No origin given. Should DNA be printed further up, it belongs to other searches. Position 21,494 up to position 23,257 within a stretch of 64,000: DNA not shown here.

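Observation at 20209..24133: M20 amidohydrolase / pre-ATP-grasp + ATP-grasp (PGM1-like) ligase / C45 NTN-hydrolase cluster, a putative small-molecule or peptide tailoring operon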

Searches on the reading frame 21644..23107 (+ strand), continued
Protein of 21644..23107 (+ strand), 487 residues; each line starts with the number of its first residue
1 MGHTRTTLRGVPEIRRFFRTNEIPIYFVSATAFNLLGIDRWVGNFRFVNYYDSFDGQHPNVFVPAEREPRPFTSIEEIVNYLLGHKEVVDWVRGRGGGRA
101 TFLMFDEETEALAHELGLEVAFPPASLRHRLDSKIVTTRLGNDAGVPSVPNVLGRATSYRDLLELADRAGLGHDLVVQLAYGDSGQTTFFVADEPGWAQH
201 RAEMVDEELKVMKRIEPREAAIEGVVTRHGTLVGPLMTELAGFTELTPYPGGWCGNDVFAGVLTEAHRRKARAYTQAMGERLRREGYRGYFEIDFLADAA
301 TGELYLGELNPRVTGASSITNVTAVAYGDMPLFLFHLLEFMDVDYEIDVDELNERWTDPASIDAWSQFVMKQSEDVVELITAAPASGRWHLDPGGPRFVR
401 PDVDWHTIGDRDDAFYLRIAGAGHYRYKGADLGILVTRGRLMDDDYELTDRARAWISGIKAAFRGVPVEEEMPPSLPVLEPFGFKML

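Call 29: get_annotated_region(hit=H1, flank=9000)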
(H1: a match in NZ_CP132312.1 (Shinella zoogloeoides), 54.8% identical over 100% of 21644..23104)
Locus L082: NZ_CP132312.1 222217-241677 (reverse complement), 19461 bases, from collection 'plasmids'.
description: Shinella zoogloeoides strain UPHL-collab-1 plasmid unnamed2, complete sequence
organism: Shinella zoogloeoides (NCBI taxid 352475)
taxonomy: Bacteria; Pseudomonadota; Alphaproteobacteria; Hyphomicrobiales; Rhizobiaceae; Shinella; Shinella zoogloeoides
host: -; source: Homo sapiens; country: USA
typing (MOB-suite, as given by PLSDB): non-mobilizable
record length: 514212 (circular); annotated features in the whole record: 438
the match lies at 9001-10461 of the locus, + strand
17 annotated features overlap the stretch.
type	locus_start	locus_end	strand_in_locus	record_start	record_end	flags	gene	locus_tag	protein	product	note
CDS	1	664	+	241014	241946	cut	-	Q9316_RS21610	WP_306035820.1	phosphatidate cytidylyltransferase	-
CDS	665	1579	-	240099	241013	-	-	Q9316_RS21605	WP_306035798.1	carbon-nitrogen hydrolase family protein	-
CDS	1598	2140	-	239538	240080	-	-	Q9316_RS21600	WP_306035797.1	Lrp/AsnC family transcriptional regulator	-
CDS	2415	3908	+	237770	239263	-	-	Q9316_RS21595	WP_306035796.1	amino acid permease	GO:0055085 - transmembrane transport [Evidence IEA]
CDS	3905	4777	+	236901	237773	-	-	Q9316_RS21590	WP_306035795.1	universal stress protein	-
CDS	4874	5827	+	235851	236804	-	speB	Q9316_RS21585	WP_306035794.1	agmatinase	GO:0008295 - spermidine biosynthetic process [Evidence IEA]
CDS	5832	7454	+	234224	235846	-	-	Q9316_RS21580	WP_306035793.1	5-guanidino-2-oxopentanoate decarboxylase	-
CDS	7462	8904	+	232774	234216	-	-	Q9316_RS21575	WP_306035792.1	aldehyde dehydrogenase family protein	-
CDS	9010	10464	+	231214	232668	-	-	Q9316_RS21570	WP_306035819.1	biotin carboxylase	-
CDS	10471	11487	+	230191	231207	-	-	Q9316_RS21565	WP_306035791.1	C45 family peptidase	-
CDS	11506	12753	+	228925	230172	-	-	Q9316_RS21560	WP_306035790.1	D-amino acid dehydrogenase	GO:0055130 - D-alanine catabolic process [Evidence IEA]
CDS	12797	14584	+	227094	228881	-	-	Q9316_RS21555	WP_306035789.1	alanine racemase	-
CDS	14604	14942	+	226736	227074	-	-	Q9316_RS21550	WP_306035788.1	RidA family protein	-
CDS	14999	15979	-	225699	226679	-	nadE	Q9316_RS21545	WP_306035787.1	NAD(+) synthase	GO:0009435 - NAD biosynthetic process [Evidence IEA]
CDS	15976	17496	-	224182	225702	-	-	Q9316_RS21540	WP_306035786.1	class I adenylate-forming enzyme family protein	-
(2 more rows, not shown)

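Call 30: get_annotated_region(hit=H11, flank=9000)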
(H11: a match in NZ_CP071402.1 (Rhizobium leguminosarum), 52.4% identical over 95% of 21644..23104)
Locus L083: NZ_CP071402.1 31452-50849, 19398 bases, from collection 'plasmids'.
description: Rhizobium leguminosarum strain OyaliB plasmid p3, complete sequence
organism: Rhizobium leguminosarum (NCBI taxid 384)
taxonomy: Bacteria; Pseudomonadota; Alphaproteobacteria; Hyphomicrobiales; Rhizobiaceae; Rhizobium; Rhizobium leguminosarum
host: -; source: lentil; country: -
typing (MOB-suite, as given by PLSDB): conjugative; replicon rep_cluster_512; relaxase MOBP; mating-pair formation MPF_T
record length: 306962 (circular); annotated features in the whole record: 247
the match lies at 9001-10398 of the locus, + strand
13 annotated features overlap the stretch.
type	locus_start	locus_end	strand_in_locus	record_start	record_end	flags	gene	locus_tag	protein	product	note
CDS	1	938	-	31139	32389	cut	-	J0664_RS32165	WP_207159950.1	Glu/Leu/Phe/Val dehydrogenase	-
CDS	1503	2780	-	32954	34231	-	-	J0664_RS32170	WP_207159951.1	ATP-grasp domain-containing protein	-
CDS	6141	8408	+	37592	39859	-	-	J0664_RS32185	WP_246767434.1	aminotransferase class I/II-fold pyridoxal phosphate-dependent enzyme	GO:0009058 - biosynthetic process [Evidence IEA]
CDS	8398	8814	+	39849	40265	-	-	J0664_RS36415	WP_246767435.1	hypothetical protein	-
CDS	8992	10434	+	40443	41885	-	-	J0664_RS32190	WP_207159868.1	biotin carboxylase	-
CDS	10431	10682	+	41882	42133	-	-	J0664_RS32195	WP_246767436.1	hypothetical protein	-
CDS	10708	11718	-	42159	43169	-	-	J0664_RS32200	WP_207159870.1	IS30 family transposase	-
CDS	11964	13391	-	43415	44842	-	-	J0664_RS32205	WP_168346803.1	ISNCY family transposase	-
CDS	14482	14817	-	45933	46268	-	-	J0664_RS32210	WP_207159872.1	hypothetical protein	-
CDS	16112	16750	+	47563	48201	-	-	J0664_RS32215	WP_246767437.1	TlpA disulfide reductase family protein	-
CDS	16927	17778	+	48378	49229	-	-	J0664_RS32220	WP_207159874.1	electron transfer flavoprotein subunit beta/FixA family protein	-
CDS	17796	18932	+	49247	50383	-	-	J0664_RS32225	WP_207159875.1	electron transfer flavoprotein subunit alpha/FixB family protein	-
CDS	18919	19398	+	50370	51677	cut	-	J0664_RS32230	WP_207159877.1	FAD-dependent oxidoreductase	-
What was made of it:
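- The pair is also present in all 16 Gram-negative loci examined, in one of them (L083) with C45 replaced by a 83-aa ORF and IS elements (call 30).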

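Call 31: get_annotated_region(hit=H4, flank=8000)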
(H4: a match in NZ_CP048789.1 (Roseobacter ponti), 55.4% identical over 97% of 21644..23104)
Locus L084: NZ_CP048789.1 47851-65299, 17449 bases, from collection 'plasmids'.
description: Roseobacter ponti strain DSM 106830 plasmid p1, complete sequence
organism: Roseobacter ponti (NCBI taxid 1891787)
taxonomy: Bacteria; Pseudomonadota; Alphaproteobacteria; Rhodobacterales; Roseobacteraceae; Roseobacter; Roseobacter ponti
host: -; source: cell culture,seawater; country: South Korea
typing (MOB-suite, as given by PLSDB): non-mobilizable; replicon rep_cluster_376
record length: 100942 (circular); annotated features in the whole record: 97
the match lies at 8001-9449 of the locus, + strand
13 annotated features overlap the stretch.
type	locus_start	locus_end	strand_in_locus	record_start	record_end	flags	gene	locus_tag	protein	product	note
CDS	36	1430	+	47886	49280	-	gabT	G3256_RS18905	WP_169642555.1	4-aminobutyrate--2-oxoglutarate transaminase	GO:0009450 - gamma-aminobutyric acid catabolic process [Evidence IEA]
CDS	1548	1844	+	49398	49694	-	-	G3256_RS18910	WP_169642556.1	hypothetical protein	-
CDS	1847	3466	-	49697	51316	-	-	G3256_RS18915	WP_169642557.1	FMN-binding glutamate synthase family protein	GO:0006537 - glutamate biosynthetic process [Evidence IEA]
CDS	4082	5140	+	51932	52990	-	-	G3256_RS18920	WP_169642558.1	carbon-nitrogen hydrolase family protein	-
CDS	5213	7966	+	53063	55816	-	-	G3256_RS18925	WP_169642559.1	aminotransferase class I/II-fold pyridoxal phosphate-dependent enzyme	-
CDS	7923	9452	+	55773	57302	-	-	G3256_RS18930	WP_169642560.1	biotin carboxylase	-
CDS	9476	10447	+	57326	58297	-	-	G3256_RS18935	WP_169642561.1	C45 family peptidase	-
CDS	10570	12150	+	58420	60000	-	-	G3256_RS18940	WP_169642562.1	ABC transporter substrate-binding protein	-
CDS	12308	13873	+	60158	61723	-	-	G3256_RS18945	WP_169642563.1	ABC transporter substrate-binding protein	-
CDS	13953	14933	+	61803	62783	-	-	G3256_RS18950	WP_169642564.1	ABC transporter permease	GO:0055085 - transmembrane transport [Evidence IEA]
CDS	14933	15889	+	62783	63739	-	-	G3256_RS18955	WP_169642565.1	ABC transporter permease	-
CDS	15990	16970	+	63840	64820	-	-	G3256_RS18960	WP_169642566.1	ABC transporter ATP-binding protein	-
CDS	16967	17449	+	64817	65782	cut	-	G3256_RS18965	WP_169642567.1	oligopeptide/dipeptide ABC transporter ATP-binding protein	GO:0015833 - peptide transport [Evidence IEA]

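Call 32: get_annotated_region(hit=H8, flank=8000)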
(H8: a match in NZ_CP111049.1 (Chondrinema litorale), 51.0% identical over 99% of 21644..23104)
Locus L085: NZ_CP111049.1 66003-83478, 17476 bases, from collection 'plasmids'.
description: Chondrinema litorale strain WSW3-B12 plasmid unnamed7, complete sequence
organism: Chondrinema litorale (NCBI taxid 2994555)
taxonomy: Bacteria; Bacteroidota; Cytophagia; Cytophagales; Flammeovirgaceae; Chondrinema; Chondrinema litorale
host: -; source: Seaweed,red alga; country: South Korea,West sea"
typing (MOB-suite, as given by PLSDB): non-mobilizable
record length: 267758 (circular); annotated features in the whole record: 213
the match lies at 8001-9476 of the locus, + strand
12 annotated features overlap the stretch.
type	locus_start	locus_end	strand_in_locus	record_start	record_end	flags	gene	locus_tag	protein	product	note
CDS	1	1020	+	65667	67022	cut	-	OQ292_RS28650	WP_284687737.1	NAD-dependent succinate-semialdehyde dehydrogenase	-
CDS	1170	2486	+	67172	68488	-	gabT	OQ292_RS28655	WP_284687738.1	4-aminobutyrate--2-oxoglutarate transaminase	GO:0009450 - gamma-aminobutyric acid catabolic process [Evidence IEA]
CDS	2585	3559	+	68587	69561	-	-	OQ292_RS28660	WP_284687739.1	carbon-nitrogen hydrolase family protein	-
CDS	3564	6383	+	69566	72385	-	-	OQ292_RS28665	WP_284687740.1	ornithine decarboxylase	-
CDS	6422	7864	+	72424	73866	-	-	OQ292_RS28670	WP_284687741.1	APC family permease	-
CDS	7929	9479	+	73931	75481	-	-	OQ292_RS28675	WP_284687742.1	biotin carboxylase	-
CDS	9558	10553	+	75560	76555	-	-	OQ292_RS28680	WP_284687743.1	C45 family peptidase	-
CDS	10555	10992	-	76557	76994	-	-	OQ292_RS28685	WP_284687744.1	hypothetical protein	-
CDS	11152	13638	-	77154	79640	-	-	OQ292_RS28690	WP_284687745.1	outer membrane beta-barrel family protein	GO:0015891 - siderophore transport [Evidence IEA]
CDS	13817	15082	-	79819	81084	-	-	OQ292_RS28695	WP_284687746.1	HAMP domain-containing sensor histidine kinase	GO:0007165 - signal transduction [Evidence IEA]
CDS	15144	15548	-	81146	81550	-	-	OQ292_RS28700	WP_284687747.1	hypothetical protein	-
CDS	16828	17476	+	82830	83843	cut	-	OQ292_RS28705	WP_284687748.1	hypothetical protein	-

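Call 33: get_annotated_region(hit=H5, flank=8000)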
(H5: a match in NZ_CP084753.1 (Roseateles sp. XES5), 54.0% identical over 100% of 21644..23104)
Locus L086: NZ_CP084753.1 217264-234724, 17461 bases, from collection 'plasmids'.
description: UNVERIFIED_ORG: Roseateles sp. XES5 plasmid unnamed1, complete sequence
organism: Roseateles sp. XES5 (NCBI taxid 2877940)
taxonomy: Bacteria; Pseudomonadota; Betaproteobacteria; Burkholderiales; Sphaerotilaceae; Roseateles; Roseateles sp. XES5
host: -; source: Xenopus laevis,bacterial culture,swab of adult female 2 skin; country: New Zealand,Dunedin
typing (MOB-suite, as given by PLSDB): non-mobilizable
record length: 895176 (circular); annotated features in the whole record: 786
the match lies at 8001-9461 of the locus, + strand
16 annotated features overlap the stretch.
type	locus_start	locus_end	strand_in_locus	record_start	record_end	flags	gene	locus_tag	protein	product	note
CDS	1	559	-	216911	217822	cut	-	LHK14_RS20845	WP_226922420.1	carbon-nitrogen hydrolase family protein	-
CDS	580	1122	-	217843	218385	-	-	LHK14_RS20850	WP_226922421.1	Lrp/AsnC family transcriptional regulator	-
CDS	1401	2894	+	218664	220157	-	-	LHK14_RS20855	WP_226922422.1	amino acid permease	GO:0055085 - transmembrane transport [Evidence IEA]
CDS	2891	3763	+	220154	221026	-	-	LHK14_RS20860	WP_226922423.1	universal stress protein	-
CDS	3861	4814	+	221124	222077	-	speB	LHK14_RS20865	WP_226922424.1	agmatinase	GO:0008295 - spermidine biosynthetic process [Evidence IEA]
CDS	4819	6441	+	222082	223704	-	-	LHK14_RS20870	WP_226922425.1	5-guanidino-2-oxopentanoate decarboxylase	-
CDS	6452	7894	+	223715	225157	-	-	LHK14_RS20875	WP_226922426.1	aldehyde dehydrogenase family protein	-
CDS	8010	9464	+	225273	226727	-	-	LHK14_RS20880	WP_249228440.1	biotin carboxylase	-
CDS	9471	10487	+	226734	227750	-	-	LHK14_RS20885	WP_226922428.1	C45 family peptidase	-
CDS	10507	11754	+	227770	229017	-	-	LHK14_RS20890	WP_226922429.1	D-amino acid dehydrogenase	GO:0055130 - D-alanine catabolic process [Evidence IEA]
CDS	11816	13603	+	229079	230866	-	-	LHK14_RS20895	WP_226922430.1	alanine racemase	-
CDS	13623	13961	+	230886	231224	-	-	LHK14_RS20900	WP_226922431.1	RidA family protein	-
CDS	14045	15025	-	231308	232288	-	nadE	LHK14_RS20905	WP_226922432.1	NAD(+) synthase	GO:0009435 - NAD biosynthetic process [Evidence IEA]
CDS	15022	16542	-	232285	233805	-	-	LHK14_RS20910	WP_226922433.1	class I adenylate-forming enzyme family protein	-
CDS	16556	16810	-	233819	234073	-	-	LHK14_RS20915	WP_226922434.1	acyl carrier protein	GO:0006633 - fatty acid biosynthetic process [Evidence IEA]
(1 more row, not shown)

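Call 41: predict_structure(alignment_id=A2)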
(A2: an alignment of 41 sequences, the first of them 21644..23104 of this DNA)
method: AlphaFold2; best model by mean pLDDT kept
length: 487 residues; sequences in the alignment: 41
mean_pLDDT: 91.6   pTM: 0.90
mean pLDDT of the five models: 91.6, 91.4, 91.3, 91.0, 90.7
residues with pLDDT >= 90: 403; 70-90: 55; 50-70: 14; < 50: 15
segments of 3 or more residues with pLDDT < 50: 1-4, 477-487
pLDDT, mean of each block of 10 residues (from residue 1): 70 94 96 93 96 94 89 90 98 96 97 98 97 96 97 97 98 97 82 96 95 95 97 94 90 90 91 98 98 96 96 92 69 96 94 88 92 92 97 97 91 96 91 95 94 97 90 50 42
secondary structure, 60 per line:
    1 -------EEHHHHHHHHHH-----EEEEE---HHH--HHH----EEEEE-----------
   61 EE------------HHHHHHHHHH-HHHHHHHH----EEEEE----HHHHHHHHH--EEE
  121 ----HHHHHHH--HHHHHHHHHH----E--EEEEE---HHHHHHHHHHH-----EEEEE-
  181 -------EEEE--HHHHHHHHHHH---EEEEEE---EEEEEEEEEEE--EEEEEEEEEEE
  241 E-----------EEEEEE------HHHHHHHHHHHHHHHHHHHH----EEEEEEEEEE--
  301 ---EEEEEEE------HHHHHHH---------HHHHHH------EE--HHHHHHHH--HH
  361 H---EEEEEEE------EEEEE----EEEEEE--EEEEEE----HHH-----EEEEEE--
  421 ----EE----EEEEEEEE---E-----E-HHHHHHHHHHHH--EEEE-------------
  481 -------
elements in order: H10-19 E25-29 E45-49 H75-84 H86-93 E98-102 H107-115 E118-120 H125-131 H134-143 E151-155 H159-169 E175-179 E188-191 H194-204 E208-213 E217-227 E230-241 E253-258 H265-284 E289-298 E304-310 H317-323 H333-338 H349-356 E365-371 E378-382 E387-392 E395-400 E413-418 E431-438 H450-461 E464-467
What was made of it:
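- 21644..23107 (+): ATP-grasp enzyme gene (487 aa), family NF005096/PRK06524, annotated 'biotin carboxylase' in databases. AF2 model pLDDT 91.6 (call 41).
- On ATP-grasp superfamily: AF2 model pLDDT 91.6, pTM 0.90 (call 41).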

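Call 44: fold_search(model_id=the predicted structure, library=pdb)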
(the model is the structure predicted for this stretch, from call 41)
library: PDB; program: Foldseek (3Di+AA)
matches with E <= 10: 1084; with E <= 0.001: 601
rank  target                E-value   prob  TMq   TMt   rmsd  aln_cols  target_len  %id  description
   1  2v58_A                5.1e-19  1.00  0.58  0.63   7.0       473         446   15  CRYSTAL STRUCTURE OF BIOTIN CARBOXYLASE FROM E.COLI IN COMPLEX WITH POTENT INHIBITOR 1 (released 2009-01-13)
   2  7kct_A                2.1e-18  1.00  0.57  0.61   6.1       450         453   14  Crystal Structure of the Hydrogenobacter thermophilus 2-Oxoglutarate Carboxylase (OGC) Biotin Carboxylase (BC) Domain  (released 2021-01-27)
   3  2j9g_A                2.4e-18  1.00  0.58  0.63   6.6       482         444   15  Crystal structure of Biotin carboxylase from E. coli in complex with AMPPNP and ADP (released 2008-09-09)
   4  3rv4                  2.7e-18  1.00  0.61  0.66   5.8       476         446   15  Crystal structure of E.coli biotin carboxylase R16E mutant in complex with Mg-ADP and bicarbonate (released 2011-05-18)
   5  9yx2_T                3.9e-18  1.00  0.58  0.59   6.2       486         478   15  Structure of the long chain acyl-CoA carboxylase complex from Mycobacterium smegmatis with ATP, bicarbonate, and propi (released 2025-11-26)
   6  2v58_B                5.5e-18  1.00  0.58  0.63   6.4       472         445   15  CRYSTAL STRUCTURE OF BIOTIN CARBOXYLASE FROM E.COLI IN COMPLEX WITH POTENT INHIBITOR 1 (released 2009-01-13)
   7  3tw6_B                6.6e-18  1.00  0.57  0.28   6.7       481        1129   16  Structure of Rhizobium etli pyruvate carboxylase T882A with the allosteric activator, acetyl coenzyme-A (released 2011-10-19)
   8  7zz4                  7.9e-18  1.00  0.58  0.61   6.8       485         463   15  Cryo-EM structure of "BC closed" conformation of Lactococcus lactis pyruvate carboxylase with acetyl-CoA (released 2022-10-12)
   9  3g8c_A                8.3e-18  1.00  0.58  0.62   6.4       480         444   15  Crystal Structure of Biotin Carboxylase in Complex with Biotin, Bicarbonate, ADP and Mg Ion (released 2009-03-03)
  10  9yx2_D                8.8e-18  1.00  0.59  0.60   5.8       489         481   14  Structure of the long chain acyl-CoA carboxylase complex from Mycobacterium smegmatis with ATP, bicarbonate, and propi (released 2025-11-26)
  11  8zuy_A                9.9e-18  1.00  0.60  0.45   6.7       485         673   13  Structure of M695D-hPCC (released 2025-11-19)
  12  1ulz                  1.1e-17  1.00  0.52  0.55   7.7       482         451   13  Crystal structure of the biotin carboxylase subunit of pyruvate carboxylase (released 2004-03-09)
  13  5vyz_A                1.4e-17  1.00  0.57  0.27   6.9       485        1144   14  Crystal structure of Lactococcus lactis pyruvate carboxylase in complex with cyclic-di-AMP (released 2017-08-16)
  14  2vpq_A                1.5e-17  1.00  0.57  0.62   5.8       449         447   13  Crystal structure of biotin carboxylase from S. aureus complexed with AMPPNP (released 2008-09-09)
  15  3jzi_B                1.5e-17  1.00  0.56  0.61   6.3       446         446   15  Crystal structure of biotin carboxylase from E. Coli in complex with benzimidazole series (released 2009-11-03)
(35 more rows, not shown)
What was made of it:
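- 21644..23107 (+): Foldseek best matches are biotin carboxylases and PurK, TM 0.55-0.61 at 13-16% identity (call 44).
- On ATP-grasp superfamily: There are 601 PDB matches at E<=0.001; the 50 listed are biotin carboxylase-type domains and one PurK, with about 470-490 aligned columns (call 44).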

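Call 45: get_annotated_region(hit=H6, flank=9000)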
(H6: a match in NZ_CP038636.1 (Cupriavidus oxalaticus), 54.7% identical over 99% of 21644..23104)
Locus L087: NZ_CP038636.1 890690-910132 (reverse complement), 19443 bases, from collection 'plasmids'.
description: Cupriavidus oxalaticus strain X32 plasmid unnamed1, complete sequence
organism: Cupriavidus oxalaticus (NCBI taxid 96344)
taxonomy: Bacteria; Pseudomonadota; Betaproteobacteria; Burkholderiales; Burkholderiaceae; Cupriavidus; Cupriavidus oxalaticus
host: -; source: whole organism,sewage sludge; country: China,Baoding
typing (MOB-suite, as given by PLSDB): mobilizable; relaxase MOBP,MOBP
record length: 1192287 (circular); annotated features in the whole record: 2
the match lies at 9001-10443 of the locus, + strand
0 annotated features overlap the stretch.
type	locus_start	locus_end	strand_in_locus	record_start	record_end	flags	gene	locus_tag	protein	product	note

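Call 46: get_annotated_region(hit=H9, flank=9000)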
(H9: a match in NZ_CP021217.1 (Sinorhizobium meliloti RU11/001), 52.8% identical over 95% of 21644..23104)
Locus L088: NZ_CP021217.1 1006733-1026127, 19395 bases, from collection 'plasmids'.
description: Sinorhizobium meliloti RU11/001 plasmid pSymA, complete sequence
organism: Sinorhizobium meliloti RU11/001 (NCBI taxid 1401243)
taxonomy: Bacteria; Pseudomonadota; Alphaproteobacteria; Hyphomicrobiales; Rhizobiaceae; Sinorhizobium; Sinorhizobium meliloti; Sinorhizobium meliloti RU11/001
host: -; source: -; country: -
typing (MOB-suite, as given by PLSDB): conjugative; relaxase MOBP,MOBQ; mating-pair formation MPF_T
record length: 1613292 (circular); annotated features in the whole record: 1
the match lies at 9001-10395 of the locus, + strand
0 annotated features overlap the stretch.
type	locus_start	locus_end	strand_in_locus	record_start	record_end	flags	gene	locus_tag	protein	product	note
